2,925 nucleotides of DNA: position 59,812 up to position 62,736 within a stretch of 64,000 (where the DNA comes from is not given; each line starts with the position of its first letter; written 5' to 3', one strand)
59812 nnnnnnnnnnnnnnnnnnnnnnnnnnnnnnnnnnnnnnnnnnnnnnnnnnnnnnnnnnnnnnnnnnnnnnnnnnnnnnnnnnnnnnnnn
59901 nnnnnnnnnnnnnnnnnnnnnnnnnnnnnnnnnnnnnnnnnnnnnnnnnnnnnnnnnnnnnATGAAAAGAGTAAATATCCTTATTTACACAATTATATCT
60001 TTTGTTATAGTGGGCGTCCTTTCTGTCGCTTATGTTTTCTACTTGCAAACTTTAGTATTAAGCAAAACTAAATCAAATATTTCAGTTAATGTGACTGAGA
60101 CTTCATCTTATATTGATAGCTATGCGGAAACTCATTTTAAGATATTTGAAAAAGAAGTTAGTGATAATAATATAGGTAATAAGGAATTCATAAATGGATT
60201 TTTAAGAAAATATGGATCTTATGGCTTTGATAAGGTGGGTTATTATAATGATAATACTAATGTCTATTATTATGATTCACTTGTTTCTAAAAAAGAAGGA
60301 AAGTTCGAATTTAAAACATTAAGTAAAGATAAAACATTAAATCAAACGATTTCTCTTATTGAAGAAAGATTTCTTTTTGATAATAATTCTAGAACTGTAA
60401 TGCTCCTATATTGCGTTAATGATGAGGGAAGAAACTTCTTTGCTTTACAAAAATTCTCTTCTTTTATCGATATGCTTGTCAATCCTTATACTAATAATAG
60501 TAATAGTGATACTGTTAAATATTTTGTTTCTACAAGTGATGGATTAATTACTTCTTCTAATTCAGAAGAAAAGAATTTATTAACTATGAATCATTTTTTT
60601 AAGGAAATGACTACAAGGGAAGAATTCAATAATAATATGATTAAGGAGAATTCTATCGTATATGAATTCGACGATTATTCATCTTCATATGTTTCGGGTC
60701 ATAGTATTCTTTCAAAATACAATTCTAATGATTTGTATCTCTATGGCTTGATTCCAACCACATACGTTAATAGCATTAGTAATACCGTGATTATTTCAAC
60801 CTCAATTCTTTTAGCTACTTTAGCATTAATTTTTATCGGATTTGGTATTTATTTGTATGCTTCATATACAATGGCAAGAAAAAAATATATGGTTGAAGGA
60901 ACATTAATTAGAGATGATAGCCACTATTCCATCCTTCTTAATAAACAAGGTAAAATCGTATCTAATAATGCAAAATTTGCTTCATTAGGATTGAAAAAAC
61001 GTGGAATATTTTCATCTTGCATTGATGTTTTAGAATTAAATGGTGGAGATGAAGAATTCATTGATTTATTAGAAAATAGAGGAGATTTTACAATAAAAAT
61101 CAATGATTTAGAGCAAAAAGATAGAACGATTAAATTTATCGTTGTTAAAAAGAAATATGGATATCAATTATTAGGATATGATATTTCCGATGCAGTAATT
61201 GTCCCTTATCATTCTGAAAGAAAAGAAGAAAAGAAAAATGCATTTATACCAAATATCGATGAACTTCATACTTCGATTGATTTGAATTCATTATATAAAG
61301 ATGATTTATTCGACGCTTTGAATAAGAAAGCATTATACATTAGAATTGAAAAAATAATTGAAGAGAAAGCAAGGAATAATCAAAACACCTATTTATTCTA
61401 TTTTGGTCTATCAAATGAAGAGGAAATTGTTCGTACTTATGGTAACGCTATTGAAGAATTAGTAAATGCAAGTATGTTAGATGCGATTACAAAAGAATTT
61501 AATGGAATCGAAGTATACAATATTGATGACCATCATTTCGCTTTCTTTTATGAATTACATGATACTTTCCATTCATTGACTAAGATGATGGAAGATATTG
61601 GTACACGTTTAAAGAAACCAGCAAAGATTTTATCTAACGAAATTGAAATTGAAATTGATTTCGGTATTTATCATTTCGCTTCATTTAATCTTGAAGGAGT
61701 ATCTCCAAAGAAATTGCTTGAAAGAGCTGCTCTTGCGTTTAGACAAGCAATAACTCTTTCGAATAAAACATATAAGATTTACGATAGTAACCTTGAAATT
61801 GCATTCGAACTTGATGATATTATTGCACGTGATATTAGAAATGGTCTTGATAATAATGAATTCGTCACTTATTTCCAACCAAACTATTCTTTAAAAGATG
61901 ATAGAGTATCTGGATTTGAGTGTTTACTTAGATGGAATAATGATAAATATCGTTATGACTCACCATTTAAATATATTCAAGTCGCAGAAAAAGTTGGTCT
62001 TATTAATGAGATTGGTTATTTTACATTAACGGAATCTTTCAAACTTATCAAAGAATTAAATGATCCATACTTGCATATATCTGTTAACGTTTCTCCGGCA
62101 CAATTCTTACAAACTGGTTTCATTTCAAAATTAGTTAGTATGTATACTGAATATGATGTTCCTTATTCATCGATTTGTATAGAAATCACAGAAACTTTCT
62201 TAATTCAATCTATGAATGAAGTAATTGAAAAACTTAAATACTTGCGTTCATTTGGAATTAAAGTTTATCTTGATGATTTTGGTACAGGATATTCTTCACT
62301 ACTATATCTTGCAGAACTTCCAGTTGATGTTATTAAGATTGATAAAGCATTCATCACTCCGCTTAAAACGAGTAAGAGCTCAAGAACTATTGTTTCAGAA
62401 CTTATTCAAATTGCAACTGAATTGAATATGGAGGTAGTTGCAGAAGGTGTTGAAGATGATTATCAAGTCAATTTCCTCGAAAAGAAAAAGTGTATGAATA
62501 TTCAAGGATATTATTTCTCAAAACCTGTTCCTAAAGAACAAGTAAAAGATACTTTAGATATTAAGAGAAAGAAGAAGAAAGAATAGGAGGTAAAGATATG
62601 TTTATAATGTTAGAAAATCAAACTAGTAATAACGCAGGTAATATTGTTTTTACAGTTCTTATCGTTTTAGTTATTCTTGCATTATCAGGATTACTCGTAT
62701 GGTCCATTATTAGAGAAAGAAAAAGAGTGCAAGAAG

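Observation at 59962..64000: Tandem membrane EAL proteins: one catalytically intact, one with degenerate motifs, likely a receptor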

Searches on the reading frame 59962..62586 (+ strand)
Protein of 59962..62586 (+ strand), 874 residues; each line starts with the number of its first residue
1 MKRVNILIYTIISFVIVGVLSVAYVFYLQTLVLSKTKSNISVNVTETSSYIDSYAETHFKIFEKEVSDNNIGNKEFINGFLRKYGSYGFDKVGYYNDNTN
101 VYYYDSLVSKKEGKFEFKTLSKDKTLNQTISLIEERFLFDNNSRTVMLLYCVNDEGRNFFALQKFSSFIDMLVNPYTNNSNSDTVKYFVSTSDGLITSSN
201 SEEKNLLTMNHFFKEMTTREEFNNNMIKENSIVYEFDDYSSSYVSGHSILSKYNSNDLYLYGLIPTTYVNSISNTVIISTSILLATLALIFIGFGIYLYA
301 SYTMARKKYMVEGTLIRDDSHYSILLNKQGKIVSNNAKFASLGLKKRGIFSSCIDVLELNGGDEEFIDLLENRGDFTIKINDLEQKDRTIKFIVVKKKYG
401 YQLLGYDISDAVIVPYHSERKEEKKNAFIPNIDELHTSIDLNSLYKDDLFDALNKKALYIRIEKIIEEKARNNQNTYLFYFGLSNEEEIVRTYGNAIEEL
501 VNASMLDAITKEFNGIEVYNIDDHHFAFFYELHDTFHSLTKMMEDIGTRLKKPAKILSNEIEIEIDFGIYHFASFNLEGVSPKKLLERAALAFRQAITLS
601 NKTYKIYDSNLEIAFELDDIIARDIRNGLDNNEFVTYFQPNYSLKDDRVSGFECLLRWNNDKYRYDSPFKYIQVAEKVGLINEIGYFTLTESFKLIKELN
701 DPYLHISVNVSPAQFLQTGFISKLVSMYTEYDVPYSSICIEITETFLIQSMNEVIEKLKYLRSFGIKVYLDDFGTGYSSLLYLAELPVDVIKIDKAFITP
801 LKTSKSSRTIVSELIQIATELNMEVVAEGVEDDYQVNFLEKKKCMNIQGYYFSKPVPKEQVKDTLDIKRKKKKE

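Call 8: search_protein_families(library=pfam, proteins=[window:59962-62586:+], max_evalue=0.01)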
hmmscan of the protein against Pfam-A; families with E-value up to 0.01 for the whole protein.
window:59962-62586:+ (874 aa): 1 family
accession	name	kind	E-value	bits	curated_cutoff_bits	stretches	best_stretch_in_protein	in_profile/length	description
PF00563.25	EAL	-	1.2e-65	221.7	31.3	1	623-855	2-236/236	EAL domain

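Call 10: search_protein_families(library=ncbifam, proteins=[window:59962-62586:+], max_evalue=0.01)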
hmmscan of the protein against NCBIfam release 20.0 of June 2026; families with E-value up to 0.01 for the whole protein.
window:59962-62586:+ (874 aa): 15 families
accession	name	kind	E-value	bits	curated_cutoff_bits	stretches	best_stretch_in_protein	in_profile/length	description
NF052458.1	PhdiestGepA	equivalog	1.2e-63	215.6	1200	1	427-860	406-836/840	phosphodiesterase GepA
NF045675.1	PhdiestaseDibA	equivalog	1e-62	212.4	980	1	439-862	197-622/623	phosphodiesterase DibA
NF007474.0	PRK10060.1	equivalog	1.6e-59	201.8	782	1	451-872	244-661/663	cyclic di-GMP phosphodiesterase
NF008467.0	PRK11359.1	equivalog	2.9e-59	200.9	857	1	453-865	385-792/800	oxygen-sensing cyclic-di-GMP phosphodiesterase DosP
NF053781.1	cdiGMPphdstlr2612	equivalog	2.9e-48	164.3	1600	1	537-865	935-1265/1268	Tlr1612 family c-di-GMP phosphodiesterase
NF008807.1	PRK11829.1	equivalog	4e-48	164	733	1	621-861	416-658/670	biofilm formation regulator HmsP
NF007839.0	PRK10551.1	equivalog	5.4e-42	144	461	1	622-868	265-513/518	cyclic di-GMP phosphodiesterase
NF052596.1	RR_EAL_PvrR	equivalog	2.7e-35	121.8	580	1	619-869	141-393/398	response regulator cyclic di-GMP phosphodiesterase PvrR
NF052265.1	EAL_dom_RimA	equivalog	8.9e-25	87.4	430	1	722-858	100-236/248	S6 modification regulatory phosphodiesterase RimA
NF007298.0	PRK09776.1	equivalog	1.6e-22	79.3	1135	1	622-864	862-1105/1111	diguanylate cyclase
NF008281.1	PRK11059.1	equivalog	1.7e-22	79.4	663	1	577-857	352-631/633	RNase E specificity factor CsrD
NF045673.1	c-di-GMPRcptLapD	equivalog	3.2e-16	58.8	1020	1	572-857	364-646/647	cyclic di-GMP receptor LapD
NF051476.1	CDiGphdiTpdA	equivalog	3.9e-16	59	1000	1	705-853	423-568/570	cyclic di-GMP phosphodiesterase TpdA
NF008617.0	PRK11596.1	equivalog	2e-15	56.8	190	1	761-862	149-249/255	cyclic-guanylate-specific phosphodiesterase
NF051880.1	FlagAsmCDGMPTipF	equivalog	2.2e-05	23.5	600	1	623-857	151-395/421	flagella assembly cyclic-di-GMP phosphodiesterase TipF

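Call 11: find_encoding_contigs(protein=window:59962-62586:+, flank=10000, max_places=6)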
Protein window:59962-62586:+ (874 aa): no gene with exactly this product is on record in the collection.

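Call 61: search_solved_structures(query=window:59962-62583:+, max_evalue=0.001, show_alignments=1)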
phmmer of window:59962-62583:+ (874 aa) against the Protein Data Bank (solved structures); distinct sequences matched with E-value up to 0.001: 45.
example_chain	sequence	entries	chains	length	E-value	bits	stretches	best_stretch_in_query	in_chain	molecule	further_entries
4rnh_A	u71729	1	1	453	1.9e-48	168.9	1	445-861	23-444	Motility regulator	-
4rnf_A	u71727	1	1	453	4.6e-47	164.3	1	445-861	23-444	Motility regulator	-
4rni_A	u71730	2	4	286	3.9e-46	161.3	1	622-861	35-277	Motility regulator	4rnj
8arv_A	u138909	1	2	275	1.5e-43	152.7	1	621-865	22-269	Bifunctional diguanylate cyclase/phosphodiesterase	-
5m3c_A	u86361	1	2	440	1.1e-42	149.9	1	551-860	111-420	Diguanylate cyclase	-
5m1t_A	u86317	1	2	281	2.9e-42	148.4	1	621-861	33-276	MucR Phosphodiesterase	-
4hu3_A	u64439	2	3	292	7.4e-40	140.5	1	622-862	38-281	Oxygen sensor protein DosP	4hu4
9cmf_A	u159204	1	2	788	3.5e-39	138.3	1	602-862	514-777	Oxygen sensor protein DosP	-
9clo_A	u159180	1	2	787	3.5e-39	138.3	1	602-862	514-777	Oxygen sensor protein DosP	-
9bgv_A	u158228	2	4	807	3.7e-39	138.2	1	602-862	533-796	Oxygen sensor protein DosP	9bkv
9cdr_A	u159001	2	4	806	3.7e-39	138.2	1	602-862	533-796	Oxygen sensor protein DosP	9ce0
3sy8_A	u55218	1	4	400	2e-38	135.7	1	616-863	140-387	RocR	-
6hq4_A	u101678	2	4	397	1.5e-37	132.9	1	622-857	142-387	EAL Enzyme Bd1971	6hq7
6hq5_A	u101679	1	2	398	1.5e-37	132.9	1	622-857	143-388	EAL Enzyme Bd1971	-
5yrp_A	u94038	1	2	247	3e-36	128.6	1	632-862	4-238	Sensory box/response regulator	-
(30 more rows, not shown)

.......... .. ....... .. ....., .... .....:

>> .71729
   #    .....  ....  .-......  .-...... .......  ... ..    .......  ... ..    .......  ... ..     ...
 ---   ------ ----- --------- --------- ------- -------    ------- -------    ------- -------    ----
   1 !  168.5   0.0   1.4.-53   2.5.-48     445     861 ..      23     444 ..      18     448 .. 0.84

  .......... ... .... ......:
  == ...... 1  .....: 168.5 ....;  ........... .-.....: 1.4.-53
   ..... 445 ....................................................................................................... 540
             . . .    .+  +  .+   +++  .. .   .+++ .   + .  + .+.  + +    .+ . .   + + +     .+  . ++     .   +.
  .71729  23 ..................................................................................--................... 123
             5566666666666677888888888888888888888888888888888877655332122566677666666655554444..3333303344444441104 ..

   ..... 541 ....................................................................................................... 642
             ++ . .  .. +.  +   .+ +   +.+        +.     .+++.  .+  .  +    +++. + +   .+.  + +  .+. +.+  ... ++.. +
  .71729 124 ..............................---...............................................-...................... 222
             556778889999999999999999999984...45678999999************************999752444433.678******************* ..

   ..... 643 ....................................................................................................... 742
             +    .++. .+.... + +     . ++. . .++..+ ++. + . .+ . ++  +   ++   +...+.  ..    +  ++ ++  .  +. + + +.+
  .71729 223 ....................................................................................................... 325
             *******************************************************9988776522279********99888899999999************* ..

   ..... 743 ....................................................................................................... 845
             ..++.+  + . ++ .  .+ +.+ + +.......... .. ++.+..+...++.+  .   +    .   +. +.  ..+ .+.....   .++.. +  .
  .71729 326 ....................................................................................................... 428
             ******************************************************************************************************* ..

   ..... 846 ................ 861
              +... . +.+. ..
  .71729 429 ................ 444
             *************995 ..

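Call 78: find_homologous_proteins(query=window:59962-62583:+, max_evalue=1e-40)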
Query window:59962-62583:+ (874 aa): 7 proteins with E <= 1e-40 among 8000 candidates.
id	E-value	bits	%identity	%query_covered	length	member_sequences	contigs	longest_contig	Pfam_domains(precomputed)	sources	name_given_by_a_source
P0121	0.0e+0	1904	99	100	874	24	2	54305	PF00563.26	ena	-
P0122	0.0e+0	1682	87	100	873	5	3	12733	PF00563.26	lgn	-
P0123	0.0e+0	1094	57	100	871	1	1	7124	PF00563.26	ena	-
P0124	2.5e-291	987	53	100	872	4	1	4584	PF00563.26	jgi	jgi:EAL domain-containing protein (putative c-di-GMP-specific phosphodiesterase class I)/GGDEF domai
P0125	3.1e-46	177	29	49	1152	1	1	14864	PF08447.19,PF13426.14,PF13188.14,PF13185.13,PF01590.33,PF08448.17,PF00563.26,PF00989.32,PF00990.27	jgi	jgi:diguanylate cyclase (GGDEF)-like protein/PAS domain S-box-containing protein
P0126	3.4e-46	176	34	35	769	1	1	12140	PF00563.26,PF00990.27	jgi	-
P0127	1.3e-41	161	30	38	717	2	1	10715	PF13185.13,PF01590.33,PF08448.17,PF00563.26,PF00990.27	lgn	-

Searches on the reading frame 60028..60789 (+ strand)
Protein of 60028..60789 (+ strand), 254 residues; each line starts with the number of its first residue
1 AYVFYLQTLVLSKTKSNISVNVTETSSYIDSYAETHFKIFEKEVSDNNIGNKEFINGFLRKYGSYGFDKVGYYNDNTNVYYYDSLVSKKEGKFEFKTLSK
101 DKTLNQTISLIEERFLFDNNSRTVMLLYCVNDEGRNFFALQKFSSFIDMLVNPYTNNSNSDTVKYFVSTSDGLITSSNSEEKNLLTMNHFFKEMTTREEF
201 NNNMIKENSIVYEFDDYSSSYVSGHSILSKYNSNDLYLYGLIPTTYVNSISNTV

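Call 76: search_solved_structures(query=A9, max_evalue=1)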
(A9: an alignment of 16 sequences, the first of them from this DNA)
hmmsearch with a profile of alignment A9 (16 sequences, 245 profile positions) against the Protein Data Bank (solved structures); distinct sequences matched with E-value up to 1: 1.
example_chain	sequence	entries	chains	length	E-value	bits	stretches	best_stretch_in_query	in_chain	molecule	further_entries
4fe2_A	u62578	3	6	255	0.38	13.7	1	66-131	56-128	Phosphoribosylaminoimidazole-succinocarboxamide synthase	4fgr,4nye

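Call 77: search_protein_families(library=pfam, alignment_id=A9, max_evalue=0.1)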
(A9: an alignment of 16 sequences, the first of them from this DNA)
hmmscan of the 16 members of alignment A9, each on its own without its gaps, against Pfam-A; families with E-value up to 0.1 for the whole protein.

A. member 1, seq(254 aa): 0 families

B. families by the number of members that match (of 16 scanned): 9 families
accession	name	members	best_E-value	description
PF21975.1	ASNSD1-SEP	1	0.0023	ASNSD1 upstream open reading frame protein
PF24434.1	DUF7557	1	0.0041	Family of unknown function (DUF7557)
PF25791.1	BREX_BrxC_wHTH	1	0.0055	BREX ATP-binding protein BrxC winged helix-turn-helix domain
PF02743.24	dCache_1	1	0.015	Cache domain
PF02671.26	PAH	1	0.016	Paired amphipathic helix repeat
PF18497.6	RNase_3_N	1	0.055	Ribonuclease III N-terminal domain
PF17125.10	Methyltr_RsmF_N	1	0.055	N-terminal domain of 16S rRNA methyltransferase RsmF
PF14727.13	PHTB1_N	1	0.059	PTHB1 N-terminal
PF06148.17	COG2_N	1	0.097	COG2 N-terminal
